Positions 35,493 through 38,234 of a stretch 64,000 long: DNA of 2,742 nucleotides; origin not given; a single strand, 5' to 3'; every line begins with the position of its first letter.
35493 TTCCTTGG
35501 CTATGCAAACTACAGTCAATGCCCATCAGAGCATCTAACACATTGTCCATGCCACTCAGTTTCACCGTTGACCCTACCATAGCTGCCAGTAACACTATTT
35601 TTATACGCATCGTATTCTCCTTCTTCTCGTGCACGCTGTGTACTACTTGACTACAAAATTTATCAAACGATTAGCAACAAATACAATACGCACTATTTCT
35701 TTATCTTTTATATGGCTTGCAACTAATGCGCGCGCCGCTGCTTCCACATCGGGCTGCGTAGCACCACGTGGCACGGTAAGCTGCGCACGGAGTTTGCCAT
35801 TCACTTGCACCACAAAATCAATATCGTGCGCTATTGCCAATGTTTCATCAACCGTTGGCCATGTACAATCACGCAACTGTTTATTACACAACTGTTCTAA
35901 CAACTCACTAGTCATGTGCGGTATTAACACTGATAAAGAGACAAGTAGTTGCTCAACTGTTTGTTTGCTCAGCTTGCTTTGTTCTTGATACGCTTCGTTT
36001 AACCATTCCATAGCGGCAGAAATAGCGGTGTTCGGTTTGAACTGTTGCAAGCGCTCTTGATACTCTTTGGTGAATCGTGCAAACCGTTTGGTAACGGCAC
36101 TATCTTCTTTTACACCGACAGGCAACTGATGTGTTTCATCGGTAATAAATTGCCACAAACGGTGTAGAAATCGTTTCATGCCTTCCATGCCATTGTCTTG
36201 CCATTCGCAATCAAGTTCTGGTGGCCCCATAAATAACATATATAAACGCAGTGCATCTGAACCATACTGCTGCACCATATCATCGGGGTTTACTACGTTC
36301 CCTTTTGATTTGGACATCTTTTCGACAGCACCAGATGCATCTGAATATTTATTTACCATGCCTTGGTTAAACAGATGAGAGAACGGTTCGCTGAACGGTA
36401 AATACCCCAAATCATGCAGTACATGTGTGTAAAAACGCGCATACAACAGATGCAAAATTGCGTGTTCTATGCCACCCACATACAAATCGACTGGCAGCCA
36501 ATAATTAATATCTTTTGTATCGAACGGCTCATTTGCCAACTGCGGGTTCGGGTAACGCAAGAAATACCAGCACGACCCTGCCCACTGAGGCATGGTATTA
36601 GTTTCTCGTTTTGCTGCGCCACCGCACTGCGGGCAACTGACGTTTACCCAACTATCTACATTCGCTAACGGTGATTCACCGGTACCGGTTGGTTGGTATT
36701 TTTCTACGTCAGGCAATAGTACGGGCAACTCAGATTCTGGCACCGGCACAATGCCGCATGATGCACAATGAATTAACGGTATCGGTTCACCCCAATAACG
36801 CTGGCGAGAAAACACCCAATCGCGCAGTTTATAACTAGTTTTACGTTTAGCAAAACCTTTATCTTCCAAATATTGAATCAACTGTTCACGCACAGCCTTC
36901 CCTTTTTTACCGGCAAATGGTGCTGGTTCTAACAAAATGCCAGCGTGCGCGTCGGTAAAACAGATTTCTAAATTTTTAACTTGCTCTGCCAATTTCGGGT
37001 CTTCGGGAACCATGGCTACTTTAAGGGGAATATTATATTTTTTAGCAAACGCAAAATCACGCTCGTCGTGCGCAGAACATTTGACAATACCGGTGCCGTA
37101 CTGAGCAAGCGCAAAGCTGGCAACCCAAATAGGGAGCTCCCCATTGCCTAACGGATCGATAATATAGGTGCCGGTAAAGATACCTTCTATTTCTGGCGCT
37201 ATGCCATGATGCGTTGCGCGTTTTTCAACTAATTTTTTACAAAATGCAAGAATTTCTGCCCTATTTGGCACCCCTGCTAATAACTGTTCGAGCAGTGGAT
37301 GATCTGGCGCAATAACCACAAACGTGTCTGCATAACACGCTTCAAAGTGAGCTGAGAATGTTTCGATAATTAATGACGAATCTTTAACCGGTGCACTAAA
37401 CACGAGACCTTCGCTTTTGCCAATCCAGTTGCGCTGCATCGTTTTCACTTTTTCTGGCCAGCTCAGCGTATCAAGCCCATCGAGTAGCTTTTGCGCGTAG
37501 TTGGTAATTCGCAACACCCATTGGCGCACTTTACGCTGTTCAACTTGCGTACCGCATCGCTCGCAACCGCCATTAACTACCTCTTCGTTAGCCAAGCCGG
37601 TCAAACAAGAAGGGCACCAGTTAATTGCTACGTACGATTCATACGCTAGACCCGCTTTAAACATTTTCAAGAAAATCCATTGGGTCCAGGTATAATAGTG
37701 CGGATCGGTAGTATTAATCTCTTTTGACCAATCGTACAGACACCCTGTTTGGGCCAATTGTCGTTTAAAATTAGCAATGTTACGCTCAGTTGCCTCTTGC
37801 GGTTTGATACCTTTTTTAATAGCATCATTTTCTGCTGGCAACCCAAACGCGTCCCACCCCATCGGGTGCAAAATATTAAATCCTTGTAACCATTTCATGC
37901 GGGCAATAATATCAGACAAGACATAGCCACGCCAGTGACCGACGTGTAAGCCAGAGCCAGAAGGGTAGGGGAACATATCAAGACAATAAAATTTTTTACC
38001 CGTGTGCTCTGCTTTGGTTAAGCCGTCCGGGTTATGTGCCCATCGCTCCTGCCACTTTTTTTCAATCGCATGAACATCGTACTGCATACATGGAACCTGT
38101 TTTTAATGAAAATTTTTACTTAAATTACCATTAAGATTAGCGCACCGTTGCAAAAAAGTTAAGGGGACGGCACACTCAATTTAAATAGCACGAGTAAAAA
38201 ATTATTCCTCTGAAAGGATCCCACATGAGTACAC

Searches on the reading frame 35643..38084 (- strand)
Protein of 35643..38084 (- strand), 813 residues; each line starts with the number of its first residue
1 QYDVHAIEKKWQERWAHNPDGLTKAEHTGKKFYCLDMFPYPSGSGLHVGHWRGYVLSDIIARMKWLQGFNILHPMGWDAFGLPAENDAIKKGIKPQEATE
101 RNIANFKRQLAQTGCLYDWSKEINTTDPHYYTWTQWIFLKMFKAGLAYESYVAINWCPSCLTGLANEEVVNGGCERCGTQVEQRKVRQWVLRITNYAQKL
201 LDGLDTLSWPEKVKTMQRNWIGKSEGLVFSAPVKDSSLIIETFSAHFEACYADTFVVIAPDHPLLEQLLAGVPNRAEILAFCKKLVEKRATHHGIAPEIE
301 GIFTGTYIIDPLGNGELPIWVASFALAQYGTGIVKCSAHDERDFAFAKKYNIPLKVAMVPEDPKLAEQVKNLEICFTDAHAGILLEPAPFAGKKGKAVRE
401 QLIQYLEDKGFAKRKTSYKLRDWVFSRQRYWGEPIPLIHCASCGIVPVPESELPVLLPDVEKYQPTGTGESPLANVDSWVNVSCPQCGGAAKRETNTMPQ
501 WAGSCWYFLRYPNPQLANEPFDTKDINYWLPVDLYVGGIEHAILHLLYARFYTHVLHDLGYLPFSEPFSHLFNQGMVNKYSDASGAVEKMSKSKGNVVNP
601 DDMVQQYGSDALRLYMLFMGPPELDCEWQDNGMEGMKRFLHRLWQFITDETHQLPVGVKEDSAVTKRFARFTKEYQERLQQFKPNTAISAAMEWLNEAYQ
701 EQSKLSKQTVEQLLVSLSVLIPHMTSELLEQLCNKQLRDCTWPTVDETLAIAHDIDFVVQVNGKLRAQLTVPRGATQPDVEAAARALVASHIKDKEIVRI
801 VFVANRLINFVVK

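Call 56: search_protein_families(library=pfam, proteins=[window:35643-38084:-], max_evalue=0.00001)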
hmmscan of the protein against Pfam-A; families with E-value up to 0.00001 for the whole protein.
window:35643-38084:- (813 aa): 4 families
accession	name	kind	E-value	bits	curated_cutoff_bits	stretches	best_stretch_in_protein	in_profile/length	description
PF00133.28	tRNA-synt_1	-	2.2e-45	155.6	22.7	2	9-223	4-227/414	tRNA synthetases class I (I, L, M and V)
PF13603.12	tRNA-synt_1_2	-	3.1e-38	131.6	25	1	218-406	1-184/185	Leucyl-tRNA synthetase, editing domain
PF09334.17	tRNA-synt_1g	-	1.1e-28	100.6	20.1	2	38-180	7-145/391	tRNA synthetases class I (M)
PF08264.19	Anticodon_1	-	1.8e-11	44.6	25.1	1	663-776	3-143/148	Anticodon-binding domain of tRNA ligase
